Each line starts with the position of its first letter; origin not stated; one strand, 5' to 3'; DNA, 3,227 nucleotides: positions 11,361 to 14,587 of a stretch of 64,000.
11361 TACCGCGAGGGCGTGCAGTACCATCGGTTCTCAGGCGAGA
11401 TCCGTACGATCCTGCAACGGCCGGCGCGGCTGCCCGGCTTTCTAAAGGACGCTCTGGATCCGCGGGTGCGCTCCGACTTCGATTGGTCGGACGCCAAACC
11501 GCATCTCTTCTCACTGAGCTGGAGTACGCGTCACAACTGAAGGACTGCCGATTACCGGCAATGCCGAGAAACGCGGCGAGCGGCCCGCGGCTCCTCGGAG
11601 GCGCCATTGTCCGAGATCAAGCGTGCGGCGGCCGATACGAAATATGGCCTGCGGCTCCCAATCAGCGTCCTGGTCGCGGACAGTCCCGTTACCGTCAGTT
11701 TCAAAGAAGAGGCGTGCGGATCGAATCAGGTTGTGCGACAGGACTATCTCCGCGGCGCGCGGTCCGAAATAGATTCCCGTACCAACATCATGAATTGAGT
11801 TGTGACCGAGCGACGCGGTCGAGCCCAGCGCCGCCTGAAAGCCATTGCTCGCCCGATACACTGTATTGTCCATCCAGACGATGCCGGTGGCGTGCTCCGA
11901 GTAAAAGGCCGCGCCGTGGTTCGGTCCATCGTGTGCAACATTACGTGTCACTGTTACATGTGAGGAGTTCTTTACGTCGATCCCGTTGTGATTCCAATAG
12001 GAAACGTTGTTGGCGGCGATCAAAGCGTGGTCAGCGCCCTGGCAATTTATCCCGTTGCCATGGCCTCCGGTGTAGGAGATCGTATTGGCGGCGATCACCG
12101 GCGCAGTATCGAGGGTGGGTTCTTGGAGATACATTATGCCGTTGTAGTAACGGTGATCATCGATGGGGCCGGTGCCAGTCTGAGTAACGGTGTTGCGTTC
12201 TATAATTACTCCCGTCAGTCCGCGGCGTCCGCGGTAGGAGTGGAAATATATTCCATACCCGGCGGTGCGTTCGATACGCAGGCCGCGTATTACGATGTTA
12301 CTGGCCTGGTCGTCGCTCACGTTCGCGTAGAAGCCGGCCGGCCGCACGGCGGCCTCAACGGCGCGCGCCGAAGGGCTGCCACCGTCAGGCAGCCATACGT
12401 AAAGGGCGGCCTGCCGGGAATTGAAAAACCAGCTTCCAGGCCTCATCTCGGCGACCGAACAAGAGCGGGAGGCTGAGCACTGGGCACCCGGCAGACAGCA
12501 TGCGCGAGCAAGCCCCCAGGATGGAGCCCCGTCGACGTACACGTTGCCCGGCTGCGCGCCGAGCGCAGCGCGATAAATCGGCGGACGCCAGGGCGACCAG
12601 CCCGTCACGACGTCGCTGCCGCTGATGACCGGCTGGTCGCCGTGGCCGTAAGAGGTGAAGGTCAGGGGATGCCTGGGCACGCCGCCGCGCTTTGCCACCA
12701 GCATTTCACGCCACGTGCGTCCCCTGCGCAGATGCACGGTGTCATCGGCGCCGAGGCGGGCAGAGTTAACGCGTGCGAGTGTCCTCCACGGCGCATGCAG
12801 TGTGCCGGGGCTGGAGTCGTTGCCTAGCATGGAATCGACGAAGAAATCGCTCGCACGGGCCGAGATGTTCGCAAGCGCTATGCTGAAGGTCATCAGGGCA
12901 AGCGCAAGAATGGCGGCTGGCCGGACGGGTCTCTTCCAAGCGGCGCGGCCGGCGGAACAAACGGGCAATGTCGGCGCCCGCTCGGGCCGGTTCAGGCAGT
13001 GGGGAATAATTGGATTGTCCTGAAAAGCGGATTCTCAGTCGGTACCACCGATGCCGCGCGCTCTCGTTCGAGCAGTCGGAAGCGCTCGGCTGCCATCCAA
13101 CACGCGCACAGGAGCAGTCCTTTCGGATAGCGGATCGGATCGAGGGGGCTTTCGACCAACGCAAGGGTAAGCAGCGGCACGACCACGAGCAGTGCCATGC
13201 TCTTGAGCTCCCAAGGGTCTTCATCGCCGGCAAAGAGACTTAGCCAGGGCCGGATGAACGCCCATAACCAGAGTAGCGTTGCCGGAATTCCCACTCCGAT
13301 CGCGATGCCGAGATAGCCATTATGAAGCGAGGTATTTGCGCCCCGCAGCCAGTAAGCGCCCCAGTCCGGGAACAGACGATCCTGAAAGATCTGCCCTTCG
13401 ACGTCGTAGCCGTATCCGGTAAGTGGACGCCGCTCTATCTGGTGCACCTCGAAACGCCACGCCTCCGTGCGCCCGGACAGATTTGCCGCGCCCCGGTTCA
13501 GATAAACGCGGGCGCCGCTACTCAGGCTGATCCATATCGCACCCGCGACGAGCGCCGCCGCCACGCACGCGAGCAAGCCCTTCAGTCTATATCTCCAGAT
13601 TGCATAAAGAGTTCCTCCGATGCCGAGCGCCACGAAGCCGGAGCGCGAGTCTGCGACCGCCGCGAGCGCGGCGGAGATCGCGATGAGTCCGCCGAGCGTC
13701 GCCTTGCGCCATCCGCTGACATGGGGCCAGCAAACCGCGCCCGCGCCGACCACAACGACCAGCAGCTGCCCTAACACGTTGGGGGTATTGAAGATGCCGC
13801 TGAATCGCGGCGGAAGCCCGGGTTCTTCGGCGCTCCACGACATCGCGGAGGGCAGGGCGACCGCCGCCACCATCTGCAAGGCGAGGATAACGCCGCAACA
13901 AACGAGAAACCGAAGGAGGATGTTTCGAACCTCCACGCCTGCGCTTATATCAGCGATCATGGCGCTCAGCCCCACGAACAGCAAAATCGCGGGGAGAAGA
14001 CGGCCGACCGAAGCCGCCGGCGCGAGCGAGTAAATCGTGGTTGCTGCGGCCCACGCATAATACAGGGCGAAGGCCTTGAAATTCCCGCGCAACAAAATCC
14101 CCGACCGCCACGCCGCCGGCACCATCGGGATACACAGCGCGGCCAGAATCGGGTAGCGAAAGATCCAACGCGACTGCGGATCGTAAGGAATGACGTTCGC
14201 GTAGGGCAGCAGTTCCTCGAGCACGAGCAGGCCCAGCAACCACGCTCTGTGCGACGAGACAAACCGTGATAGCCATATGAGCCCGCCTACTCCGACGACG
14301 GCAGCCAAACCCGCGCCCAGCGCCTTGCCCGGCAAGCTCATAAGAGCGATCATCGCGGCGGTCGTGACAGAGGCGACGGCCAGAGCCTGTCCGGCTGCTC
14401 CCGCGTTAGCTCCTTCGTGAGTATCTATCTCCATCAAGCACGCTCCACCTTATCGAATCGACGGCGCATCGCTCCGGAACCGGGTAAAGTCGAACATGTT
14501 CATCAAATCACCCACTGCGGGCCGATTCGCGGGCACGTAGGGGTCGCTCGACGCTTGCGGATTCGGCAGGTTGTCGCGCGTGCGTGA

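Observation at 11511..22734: Split and fused versions of one secreted Ig-like / beta-helix / phosphoesterase module bracket a Wzy-like gene and a Crp + HTH regulator pair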

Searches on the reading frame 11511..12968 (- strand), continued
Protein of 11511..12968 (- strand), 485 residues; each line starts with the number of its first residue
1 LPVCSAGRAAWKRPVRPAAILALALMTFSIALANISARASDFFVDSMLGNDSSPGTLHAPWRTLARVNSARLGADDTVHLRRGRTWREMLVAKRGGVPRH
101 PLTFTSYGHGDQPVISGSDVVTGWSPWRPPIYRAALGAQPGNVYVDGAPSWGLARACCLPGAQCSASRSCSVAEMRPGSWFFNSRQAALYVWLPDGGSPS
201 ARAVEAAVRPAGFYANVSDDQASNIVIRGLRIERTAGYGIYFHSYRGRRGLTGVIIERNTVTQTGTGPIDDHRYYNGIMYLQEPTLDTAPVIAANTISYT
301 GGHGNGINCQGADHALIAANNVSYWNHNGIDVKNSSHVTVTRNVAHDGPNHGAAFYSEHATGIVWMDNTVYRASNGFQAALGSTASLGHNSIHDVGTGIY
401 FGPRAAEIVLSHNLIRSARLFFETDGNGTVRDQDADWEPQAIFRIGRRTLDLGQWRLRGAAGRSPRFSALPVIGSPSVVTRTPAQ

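Call 91: fold_search(model_id=the predicted structure, library=viral)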
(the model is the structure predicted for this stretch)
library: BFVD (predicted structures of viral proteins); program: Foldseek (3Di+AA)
matches with E <= 10: 865; with E <= 0.001: 58
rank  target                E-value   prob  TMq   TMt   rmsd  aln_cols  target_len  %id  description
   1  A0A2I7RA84            3.7e-09  1.00  0.42  0.29  10.4       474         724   14  (no name in the UniProt tables at hand)
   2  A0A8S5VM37            4.1e-09  1.00  0.41  0.20  10.8       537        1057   14  (no name in the UniProt tables at hand)
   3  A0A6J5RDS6            1.2e-08  1.00  0.41  0.28   9.6       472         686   16  Right handed beta helix region [uncultured Caudovirales phage]
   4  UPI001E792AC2         2.3e-08  1.00  0.49  0.46   8.7       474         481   12  (no name look-up for this kind of identifier)
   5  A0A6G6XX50            9.4e-08  1.00  0.51  0.42   9.6       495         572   14  (no name in the UniProt tables at hand)
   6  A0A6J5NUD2            1.1e-07  1.00  0.26  0.22  16.5       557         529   10  Right handed beta helix domain-containing protein [uncultured Caudovirales phage]
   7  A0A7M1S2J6            2.7e-07  1.00  0.57  0.25   7.0       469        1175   11  Right handed beta helix domain-containing protein [uncultured phage cr126_1]
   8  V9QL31                3.9e-07  1.00  0.46  0.38  10.9       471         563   11  (no name in the UniProt tables at hand)
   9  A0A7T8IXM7            4.4e-07  1.00  0.43  0.19  10.3       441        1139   13  (no name in the UniProt tables at hand)
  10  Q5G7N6                1.6e-06  1.00  0.39  0.25  13.9       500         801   11  (no name in the UniProt tables at hand)
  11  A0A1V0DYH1            1.8e-06  1.00  0.45  0.32   8.6       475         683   13  (no name in the UniProt tables at hand)
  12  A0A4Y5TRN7            2.4e-06  1.00  0.49  0.34   7.9       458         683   10  Tail fiber protein [Serratia phage Moabite]
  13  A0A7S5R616            3.7e-06  1.00  0.45  0.27   9.1       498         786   11  (no name in the UniProt tables at hand)
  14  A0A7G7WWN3            4.7e-06  1.00  0.44  0.33   8.3       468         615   12  (no name in the UniProt tables at hand)
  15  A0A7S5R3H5            5.4e-06  1.00  0.35  0.23  11.5       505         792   11  Carboxypeptidase regulatory domain-containing protein [Rhizobium phage RHph_N38]
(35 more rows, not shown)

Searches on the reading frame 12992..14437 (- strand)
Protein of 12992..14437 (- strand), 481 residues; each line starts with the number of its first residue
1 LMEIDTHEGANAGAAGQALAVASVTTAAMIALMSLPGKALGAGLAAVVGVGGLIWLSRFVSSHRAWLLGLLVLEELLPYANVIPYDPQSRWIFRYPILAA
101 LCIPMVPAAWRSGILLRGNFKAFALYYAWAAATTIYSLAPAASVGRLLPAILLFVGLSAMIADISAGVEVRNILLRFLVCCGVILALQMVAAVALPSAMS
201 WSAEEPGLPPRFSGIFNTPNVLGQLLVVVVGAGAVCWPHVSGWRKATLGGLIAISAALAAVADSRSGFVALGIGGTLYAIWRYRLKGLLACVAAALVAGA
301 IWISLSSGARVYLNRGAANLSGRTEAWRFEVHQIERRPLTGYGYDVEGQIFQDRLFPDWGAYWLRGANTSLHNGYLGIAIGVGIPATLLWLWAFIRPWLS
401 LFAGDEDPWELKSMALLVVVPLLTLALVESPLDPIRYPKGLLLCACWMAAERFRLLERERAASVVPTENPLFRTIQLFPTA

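Call 9: search_protein_families(library=pfam, proteins=[window:12992-14437:-], max_evalue=0.01)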
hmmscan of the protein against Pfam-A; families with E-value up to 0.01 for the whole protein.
window:12992-14437:- (481 aa): 1 family
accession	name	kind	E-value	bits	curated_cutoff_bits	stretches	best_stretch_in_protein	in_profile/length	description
PF04932.20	Wzy_C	-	1.6e-15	57.6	31.7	1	252-391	3-149/149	O-Antigen ligase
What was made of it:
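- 12992..14437 (-): Wzy_C-family polytopic membrane protein with about 10 TM segments and a K/R-rich C-terminal tail. It is the presumed repeat-unit polymerase. PF04932, E 1.6e-15 (call 9).
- Checked: 12992-14437(-): Wzy_C PF04932, E 1.6e-15 (call 9).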

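Call 21: search_protein_families(library=ncbifam, proteins=[window:12992-14437:-], max_evalue=0.001)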
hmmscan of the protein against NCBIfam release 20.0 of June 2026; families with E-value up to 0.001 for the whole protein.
window:12992-14437:- (481 aa): 0 families
